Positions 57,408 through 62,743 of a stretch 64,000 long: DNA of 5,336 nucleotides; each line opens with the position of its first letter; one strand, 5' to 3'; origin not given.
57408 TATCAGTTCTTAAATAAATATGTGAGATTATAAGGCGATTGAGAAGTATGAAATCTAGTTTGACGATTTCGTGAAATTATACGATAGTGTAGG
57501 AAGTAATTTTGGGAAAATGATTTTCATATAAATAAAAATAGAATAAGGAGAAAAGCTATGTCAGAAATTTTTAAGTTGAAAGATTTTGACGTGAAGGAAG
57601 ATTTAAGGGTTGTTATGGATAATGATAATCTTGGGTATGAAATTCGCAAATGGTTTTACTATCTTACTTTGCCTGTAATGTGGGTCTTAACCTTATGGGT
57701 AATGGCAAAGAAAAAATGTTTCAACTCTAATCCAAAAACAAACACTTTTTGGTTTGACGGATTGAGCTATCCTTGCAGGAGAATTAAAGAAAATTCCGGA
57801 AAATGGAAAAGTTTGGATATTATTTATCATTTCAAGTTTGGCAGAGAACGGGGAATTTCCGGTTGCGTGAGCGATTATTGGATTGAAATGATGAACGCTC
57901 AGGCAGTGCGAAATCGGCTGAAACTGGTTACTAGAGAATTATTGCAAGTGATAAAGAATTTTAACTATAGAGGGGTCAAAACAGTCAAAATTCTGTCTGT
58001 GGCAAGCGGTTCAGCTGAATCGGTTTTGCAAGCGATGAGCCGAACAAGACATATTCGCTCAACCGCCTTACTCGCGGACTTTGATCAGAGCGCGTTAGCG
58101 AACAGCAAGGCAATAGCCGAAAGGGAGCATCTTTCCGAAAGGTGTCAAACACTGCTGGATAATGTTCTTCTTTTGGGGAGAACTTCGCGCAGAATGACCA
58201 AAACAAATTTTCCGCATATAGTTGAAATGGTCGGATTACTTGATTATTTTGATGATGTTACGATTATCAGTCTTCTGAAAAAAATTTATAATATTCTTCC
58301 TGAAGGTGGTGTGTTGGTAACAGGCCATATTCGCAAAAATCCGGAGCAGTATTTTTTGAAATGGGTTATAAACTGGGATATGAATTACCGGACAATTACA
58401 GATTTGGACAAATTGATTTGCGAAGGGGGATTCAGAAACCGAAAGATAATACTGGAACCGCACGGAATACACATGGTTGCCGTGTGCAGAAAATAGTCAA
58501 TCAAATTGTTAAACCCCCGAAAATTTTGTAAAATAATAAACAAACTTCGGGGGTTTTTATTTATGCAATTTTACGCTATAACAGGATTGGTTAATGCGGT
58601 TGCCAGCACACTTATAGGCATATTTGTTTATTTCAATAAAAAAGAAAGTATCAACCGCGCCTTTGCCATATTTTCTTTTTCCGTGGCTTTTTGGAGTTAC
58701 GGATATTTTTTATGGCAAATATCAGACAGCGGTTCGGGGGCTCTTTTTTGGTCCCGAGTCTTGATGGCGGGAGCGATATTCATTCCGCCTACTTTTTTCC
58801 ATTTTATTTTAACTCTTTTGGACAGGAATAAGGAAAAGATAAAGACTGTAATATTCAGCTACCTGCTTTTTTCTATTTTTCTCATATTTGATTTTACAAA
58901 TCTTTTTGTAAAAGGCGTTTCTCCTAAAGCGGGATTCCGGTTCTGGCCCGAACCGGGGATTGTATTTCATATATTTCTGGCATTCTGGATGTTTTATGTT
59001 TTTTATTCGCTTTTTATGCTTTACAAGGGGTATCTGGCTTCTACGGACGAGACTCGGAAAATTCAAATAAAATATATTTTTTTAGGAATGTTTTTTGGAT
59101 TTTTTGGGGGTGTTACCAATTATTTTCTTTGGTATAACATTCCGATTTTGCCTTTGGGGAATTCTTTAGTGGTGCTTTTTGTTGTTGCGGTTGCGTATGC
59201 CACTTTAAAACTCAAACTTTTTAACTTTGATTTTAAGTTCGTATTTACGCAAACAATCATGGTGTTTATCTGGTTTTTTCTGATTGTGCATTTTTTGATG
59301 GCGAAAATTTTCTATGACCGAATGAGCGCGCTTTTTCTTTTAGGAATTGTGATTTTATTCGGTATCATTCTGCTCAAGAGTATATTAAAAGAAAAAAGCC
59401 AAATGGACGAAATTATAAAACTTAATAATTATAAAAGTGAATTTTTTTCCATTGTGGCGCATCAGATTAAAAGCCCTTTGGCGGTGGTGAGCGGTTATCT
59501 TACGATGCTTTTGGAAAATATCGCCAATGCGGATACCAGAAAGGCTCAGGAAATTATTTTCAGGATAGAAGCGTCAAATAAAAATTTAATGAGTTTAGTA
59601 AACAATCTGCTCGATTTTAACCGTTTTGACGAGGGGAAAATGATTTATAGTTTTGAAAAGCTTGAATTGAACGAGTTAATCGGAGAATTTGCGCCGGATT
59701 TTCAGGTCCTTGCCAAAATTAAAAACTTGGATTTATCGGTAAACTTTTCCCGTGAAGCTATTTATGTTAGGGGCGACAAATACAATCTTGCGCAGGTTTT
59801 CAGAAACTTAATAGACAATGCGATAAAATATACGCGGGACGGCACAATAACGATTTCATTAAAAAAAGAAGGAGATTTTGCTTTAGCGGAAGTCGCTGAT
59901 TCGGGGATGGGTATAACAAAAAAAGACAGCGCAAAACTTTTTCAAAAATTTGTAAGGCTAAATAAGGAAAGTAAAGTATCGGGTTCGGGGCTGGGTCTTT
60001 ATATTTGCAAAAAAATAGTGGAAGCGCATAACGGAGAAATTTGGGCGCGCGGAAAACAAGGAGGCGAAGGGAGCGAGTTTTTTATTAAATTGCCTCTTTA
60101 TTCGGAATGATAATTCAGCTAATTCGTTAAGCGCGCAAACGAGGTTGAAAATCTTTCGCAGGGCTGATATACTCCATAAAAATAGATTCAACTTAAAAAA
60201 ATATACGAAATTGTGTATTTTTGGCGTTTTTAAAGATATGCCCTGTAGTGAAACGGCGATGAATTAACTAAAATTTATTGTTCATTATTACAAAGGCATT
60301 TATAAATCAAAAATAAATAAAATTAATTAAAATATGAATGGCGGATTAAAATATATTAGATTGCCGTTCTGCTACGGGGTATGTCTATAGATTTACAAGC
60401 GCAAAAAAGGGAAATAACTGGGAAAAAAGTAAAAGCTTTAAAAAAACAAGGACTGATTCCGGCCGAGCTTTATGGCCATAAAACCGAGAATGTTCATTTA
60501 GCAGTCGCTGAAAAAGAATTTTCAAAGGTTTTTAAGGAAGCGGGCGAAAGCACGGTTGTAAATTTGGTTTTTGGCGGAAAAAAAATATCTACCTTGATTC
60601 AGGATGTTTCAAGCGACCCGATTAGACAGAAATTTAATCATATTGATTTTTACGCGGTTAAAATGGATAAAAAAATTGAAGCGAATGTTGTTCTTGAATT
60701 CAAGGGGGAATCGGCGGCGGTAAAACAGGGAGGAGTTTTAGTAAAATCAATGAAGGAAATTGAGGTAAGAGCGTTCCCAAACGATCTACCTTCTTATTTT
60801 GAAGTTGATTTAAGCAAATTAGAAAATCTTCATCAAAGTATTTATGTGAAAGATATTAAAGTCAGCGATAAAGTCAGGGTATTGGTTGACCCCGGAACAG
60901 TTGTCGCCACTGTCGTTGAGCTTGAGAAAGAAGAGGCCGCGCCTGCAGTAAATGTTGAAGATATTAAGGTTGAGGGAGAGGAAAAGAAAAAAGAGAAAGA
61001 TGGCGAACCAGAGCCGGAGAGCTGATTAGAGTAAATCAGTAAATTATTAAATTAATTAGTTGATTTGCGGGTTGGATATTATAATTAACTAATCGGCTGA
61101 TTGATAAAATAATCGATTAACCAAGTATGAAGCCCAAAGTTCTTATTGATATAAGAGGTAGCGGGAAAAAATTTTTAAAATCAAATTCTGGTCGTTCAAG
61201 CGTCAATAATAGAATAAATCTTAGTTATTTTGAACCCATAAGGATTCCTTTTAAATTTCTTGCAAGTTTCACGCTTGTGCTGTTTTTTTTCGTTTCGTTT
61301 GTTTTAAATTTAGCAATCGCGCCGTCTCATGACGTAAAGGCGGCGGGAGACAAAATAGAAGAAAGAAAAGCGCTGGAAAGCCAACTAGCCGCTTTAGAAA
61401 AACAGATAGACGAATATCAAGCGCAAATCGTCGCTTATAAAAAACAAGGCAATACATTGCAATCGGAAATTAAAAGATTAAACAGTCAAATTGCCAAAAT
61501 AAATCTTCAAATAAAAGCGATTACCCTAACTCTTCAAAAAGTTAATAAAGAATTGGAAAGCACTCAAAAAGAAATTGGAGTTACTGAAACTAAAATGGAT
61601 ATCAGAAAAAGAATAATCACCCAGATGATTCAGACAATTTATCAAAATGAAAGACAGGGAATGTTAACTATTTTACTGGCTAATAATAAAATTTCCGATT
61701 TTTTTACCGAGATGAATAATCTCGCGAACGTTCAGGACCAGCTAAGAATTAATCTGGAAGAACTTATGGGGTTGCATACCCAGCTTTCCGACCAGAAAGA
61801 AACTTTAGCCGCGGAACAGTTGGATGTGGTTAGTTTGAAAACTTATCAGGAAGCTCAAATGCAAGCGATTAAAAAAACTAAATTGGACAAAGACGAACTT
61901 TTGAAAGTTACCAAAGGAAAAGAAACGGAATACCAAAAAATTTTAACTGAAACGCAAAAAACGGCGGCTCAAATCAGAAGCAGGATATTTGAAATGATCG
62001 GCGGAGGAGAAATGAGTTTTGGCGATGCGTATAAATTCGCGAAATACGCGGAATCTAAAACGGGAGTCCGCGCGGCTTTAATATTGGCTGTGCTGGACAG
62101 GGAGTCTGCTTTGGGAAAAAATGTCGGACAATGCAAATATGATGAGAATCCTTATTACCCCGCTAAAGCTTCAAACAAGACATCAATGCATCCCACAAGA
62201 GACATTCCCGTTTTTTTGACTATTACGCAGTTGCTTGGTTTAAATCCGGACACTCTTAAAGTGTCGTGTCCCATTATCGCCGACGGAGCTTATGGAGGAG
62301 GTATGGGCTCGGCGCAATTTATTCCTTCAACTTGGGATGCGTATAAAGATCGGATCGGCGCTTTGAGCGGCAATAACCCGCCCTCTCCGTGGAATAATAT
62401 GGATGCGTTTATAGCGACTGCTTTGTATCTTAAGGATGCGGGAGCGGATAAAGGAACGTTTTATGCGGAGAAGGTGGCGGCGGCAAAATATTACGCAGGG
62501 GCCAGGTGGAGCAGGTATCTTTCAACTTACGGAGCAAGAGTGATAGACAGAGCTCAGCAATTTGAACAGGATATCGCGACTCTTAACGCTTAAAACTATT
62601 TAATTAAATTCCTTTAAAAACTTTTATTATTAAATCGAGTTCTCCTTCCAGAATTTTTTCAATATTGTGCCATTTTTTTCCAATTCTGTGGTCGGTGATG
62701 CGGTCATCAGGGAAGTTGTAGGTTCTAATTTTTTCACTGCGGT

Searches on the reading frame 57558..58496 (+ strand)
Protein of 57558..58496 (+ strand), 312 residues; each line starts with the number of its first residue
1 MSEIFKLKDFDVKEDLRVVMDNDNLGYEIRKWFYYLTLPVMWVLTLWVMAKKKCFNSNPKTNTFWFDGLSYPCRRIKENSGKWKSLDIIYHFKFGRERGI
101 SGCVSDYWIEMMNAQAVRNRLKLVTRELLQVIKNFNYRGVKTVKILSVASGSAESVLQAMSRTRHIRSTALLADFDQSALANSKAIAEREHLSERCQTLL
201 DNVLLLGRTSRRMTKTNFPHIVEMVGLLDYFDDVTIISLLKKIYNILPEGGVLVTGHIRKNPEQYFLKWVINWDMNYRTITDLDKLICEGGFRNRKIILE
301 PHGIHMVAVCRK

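Call 57: search_protein_families(library=pfam, proteins=[window:57558-58496:+], max_evalue=0.001)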
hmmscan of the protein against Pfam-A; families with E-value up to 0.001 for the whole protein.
window:57558-58496:+ (312 aa): 1 family
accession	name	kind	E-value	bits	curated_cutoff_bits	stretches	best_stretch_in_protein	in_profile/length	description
PF12147.14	Methyltransf_20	-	1.5e-13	51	21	1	9-312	8-309/309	Putative methyltransferase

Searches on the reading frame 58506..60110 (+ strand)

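Call 57: search_protein_families(library=pfam, proteins=[window:58506-60110:+], max_evalue=0.001)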
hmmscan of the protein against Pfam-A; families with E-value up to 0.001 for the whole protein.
window:58506-60110:+ (534 aa): 3 families
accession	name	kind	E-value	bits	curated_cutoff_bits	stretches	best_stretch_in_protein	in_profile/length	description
PF02518.31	HATPase_c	-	9.9e-28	97.2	26.4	1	423-532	1-110/111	Histidine kinase-, DNA gyrase B-, and HSP90-like ATPase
PF16927.11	HisKA_7TM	-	4e-15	56.7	28.6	1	29-240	4-221/224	N-terminal 7TM region of histidine kinase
PF00512.31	HisKA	-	5.6e-13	49.2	26.9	1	310-377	2-66/66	His Kinase A (phospho-acceptor) domain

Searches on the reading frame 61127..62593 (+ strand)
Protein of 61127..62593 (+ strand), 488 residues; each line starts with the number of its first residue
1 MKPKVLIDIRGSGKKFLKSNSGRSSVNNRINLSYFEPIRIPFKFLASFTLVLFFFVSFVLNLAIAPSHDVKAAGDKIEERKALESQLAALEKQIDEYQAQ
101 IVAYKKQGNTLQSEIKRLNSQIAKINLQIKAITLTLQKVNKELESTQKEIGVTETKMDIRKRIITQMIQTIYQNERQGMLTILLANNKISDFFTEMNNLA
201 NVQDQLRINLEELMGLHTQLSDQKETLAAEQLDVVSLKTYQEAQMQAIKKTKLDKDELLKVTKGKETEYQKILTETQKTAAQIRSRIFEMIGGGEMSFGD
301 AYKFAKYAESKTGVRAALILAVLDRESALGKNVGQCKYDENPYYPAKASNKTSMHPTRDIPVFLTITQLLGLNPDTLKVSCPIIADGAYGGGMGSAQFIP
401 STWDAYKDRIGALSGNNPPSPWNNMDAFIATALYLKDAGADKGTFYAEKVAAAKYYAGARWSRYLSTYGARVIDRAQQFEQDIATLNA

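Call 3: search_protein_families(library=pfam, proteins=[window:61127-62593:+], max_evalue=0.01)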
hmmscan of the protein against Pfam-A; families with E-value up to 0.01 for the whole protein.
window:61127-62593:+ (488 aa): 3 families
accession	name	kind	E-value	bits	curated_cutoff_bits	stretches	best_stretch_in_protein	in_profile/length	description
PF13406.11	SLT_2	-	3.6e-10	40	24.3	1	275-454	45-215/292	Transglycosylase SLT domain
PF14932.11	HAUS-augmin3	-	0.0008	19.4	29.4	1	74-158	62-146/260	HAUS augmin-like complex subunit 3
PF10779.14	XhlA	-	0.0052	17.4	34.7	1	84-133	3-52/67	Haemolysin XhlA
